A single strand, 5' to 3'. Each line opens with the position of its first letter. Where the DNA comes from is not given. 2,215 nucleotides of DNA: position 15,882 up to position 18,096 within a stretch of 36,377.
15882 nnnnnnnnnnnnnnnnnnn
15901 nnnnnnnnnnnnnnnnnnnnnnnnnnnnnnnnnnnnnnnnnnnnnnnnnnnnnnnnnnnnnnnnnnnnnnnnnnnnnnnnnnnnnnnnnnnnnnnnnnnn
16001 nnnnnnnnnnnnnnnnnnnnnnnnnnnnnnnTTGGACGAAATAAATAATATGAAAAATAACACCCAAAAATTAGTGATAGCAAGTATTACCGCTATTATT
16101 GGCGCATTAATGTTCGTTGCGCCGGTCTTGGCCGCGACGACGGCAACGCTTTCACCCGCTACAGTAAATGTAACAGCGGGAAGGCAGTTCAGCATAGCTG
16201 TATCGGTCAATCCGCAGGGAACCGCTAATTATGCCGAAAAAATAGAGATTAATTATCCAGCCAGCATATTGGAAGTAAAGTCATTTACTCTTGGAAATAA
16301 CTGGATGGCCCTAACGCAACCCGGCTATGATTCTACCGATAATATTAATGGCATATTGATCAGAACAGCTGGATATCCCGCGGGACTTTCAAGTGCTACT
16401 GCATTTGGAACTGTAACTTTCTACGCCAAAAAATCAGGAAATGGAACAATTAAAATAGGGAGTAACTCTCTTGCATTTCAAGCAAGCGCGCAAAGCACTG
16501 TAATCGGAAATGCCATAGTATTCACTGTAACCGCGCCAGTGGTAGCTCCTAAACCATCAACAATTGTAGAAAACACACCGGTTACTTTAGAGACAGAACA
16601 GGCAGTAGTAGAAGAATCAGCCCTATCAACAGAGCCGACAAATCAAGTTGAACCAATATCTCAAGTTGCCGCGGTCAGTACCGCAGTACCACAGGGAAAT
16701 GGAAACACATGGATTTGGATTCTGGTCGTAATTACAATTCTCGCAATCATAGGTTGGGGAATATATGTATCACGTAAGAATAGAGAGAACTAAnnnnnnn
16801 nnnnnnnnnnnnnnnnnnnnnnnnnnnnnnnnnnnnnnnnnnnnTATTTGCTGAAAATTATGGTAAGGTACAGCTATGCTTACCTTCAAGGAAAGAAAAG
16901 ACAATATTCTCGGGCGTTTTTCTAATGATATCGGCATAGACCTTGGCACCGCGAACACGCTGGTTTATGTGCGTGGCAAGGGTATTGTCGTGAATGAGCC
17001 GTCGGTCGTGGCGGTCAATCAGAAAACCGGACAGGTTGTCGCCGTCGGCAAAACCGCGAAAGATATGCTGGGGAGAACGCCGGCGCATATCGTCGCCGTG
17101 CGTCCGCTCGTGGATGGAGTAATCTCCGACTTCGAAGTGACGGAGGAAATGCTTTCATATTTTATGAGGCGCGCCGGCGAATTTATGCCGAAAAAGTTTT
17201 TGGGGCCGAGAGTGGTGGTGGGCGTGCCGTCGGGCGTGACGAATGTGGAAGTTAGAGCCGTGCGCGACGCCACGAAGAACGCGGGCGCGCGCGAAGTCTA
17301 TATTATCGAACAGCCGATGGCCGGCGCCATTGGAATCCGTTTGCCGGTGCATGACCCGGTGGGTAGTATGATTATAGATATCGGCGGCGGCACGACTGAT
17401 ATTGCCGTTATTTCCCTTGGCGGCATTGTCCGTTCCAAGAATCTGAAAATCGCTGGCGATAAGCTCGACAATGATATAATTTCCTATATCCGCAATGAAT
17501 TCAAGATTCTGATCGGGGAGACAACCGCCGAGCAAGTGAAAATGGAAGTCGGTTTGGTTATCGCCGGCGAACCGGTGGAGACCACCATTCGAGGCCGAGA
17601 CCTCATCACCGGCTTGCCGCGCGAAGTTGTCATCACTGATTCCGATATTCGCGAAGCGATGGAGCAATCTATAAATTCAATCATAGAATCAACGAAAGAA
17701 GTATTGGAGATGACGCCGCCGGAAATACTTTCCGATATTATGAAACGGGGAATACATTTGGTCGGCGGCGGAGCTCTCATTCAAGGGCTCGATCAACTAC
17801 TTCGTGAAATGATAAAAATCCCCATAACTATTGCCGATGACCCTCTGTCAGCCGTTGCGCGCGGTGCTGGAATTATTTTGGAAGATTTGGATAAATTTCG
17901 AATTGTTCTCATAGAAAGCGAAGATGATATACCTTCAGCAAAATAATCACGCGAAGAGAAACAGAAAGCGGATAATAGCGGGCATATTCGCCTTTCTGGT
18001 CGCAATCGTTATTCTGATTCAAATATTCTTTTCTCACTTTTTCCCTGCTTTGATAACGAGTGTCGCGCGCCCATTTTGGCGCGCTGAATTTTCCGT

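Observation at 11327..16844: The regulator, giant protein, dockerin and cohesin genes form one discrete accessory block between core genes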

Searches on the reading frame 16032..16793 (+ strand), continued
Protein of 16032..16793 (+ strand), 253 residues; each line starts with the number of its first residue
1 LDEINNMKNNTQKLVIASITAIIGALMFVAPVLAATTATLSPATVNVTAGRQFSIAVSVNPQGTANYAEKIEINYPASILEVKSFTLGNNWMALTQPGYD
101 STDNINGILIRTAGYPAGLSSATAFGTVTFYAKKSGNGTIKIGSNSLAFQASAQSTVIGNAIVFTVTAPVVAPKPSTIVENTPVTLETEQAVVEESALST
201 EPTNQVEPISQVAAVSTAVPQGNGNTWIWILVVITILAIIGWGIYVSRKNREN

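Call 94: search_protein_families(library=pfam, proteins=[L094:1180-1599:+, L094:8577-10463:+, L103:2554-3087:+, L103:10411-10986:+, L127:2139-3524:+, L127:10210-11277:+, L138:817-2205:+, L138:9812-10627:+, L159:1181-2416:+, L159:10102-10647:+], max_evalue=0.001)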
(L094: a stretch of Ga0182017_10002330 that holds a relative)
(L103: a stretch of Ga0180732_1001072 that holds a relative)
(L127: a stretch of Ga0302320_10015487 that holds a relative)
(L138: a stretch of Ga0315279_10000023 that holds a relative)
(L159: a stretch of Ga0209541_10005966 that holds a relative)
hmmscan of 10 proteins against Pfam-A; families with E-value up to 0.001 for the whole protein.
L094:1180-1599:+ (140 aa): 0 families

L094:8577-10463:+ (629 aa): 0 families

L103:2554-3087:+ (178 aa): 2 families
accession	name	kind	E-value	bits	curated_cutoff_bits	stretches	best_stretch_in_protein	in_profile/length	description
PF07352.17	Phage_Mu_Gam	-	1.9e-36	125.7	28.3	1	14-159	2-149/149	Bacteriophage Mu Gam like protein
PF05565.16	Sipho_Gp157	-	0.00027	21.4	28.6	1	83-154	93-158/162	Siphovirus Gp157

L103:10411-10986:+ (192 aa): 1 family
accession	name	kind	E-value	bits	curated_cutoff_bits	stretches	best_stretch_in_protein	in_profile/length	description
PF09335.16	VTT_dom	-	1.5e-09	38.8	33.9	1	25-139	4-119/123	VTT domain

L127:2139-3524:+ (462 aa): 1 family
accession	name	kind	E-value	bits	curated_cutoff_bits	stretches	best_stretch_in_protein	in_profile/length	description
PF13231.12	PMT_2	-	1.6e-10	41.9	26.1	1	91-255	3-155/160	Dolichyl-phosphate-mannose-protein mannosyltransferase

L127:10210-11277:+ (356 aa): 0 families

L138:817-2205:+ (463 aa): 3 families
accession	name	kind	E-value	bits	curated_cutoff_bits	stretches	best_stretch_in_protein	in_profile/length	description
PF00932.25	LTD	-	4.3e-08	33.9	34.3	1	288-347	6-71/109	Lamin Tail Domain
PF00801.26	PKD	-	2.9e-05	24.4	23.5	1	208-264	14-63/80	PKD domain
PF18911.6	PKD_4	-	3.4e-05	24.2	27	1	199-264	8-66/85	PKD domain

L138:9812-10627:+ (272 aa): 3 families
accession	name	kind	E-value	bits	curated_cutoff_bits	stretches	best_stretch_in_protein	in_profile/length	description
PF06071.19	YchF-GTPase_C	-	4.8e-32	110.4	27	1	190-271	1-82/84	Protein of unknown function (DUF933)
PF01926.29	MMR_HSR1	-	5.1e-23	81.8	21.9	1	5-146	2-112/113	50S ribosome-binding GTPase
PF02421.24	FeoB_N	-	4.4e-08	33.2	27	1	5-46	3-44/156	Ferrous iron transport protein B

L159:1181-2416:+ (412 aa): 5 families
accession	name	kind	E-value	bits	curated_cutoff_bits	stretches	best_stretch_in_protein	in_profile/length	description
PF04542.20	Sigma70_r2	-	2e-22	79.2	24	1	178-250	1-71/71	Sigma-70 region 2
PF04539.22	Sigma70_r3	-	1.4e-20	73.6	25.3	1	259-336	1-77/78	Sigma-70 region 3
PF04545.22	Sigma70_r4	-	3.5e-17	62.1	24.1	1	350-402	2-50/50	Sigma-70, region 4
PF00140.25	Sigma70_r1_2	-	2.3e-16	59.9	22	1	140-172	1-33/34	Sigma-70 factor, region 1.2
PF03979.19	Sigma70_r1_1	-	1.7e-08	34.8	22.5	1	61-126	5-69/81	Sigma-70 factor, region 1.1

L159:10102-10647:+ (182 aa): 0 families

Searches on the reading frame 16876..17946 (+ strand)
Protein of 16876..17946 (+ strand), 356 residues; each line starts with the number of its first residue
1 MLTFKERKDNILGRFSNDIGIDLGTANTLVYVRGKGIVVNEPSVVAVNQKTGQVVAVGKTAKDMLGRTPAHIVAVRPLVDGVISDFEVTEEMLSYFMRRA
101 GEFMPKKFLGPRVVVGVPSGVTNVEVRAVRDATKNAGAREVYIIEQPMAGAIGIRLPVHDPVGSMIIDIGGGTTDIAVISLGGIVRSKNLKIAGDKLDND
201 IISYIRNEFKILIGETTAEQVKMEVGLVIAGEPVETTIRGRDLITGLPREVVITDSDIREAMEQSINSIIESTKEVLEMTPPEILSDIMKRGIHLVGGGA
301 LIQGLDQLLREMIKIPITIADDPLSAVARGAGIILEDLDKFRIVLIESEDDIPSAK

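Call 4: search_protein_families(library=pfam, proteins=[window:16876-17946:+], max_evalue=0.01)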
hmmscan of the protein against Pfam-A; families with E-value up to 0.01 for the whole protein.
window:16876-17946:+ (356 aa): 7 families
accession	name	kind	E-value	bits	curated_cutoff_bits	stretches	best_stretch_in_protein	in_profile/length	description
PF06723.19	MreB_Mbl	-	2.2e-135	451.1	27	1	16-341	1-325/327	MreB/Mbl protein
PF00012.26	HSP70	-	3.2e-13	49.2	20.6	1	87-334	112-371/599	Hsp70 protein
PF14450.12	FtsA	-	3.7e-12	47.1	31.8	1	166-321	2-111/127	Cell division protein FtsA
PF00022.25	Actin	-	2.1e-06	27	27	1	42-208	31-190/410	Actin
PF11104.14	PilM_2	-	0.00024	20.6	27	0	293-328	278-312/340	Type IV pilus assembly protein PilM;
PF06277.17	EutA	-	0.00039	19.9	27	1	166-220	147-205/475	Ethanolamine utilisation protein EutA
PF25216.1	Volactin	-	0.005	16.8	35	0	257-331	238-317/321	Volactin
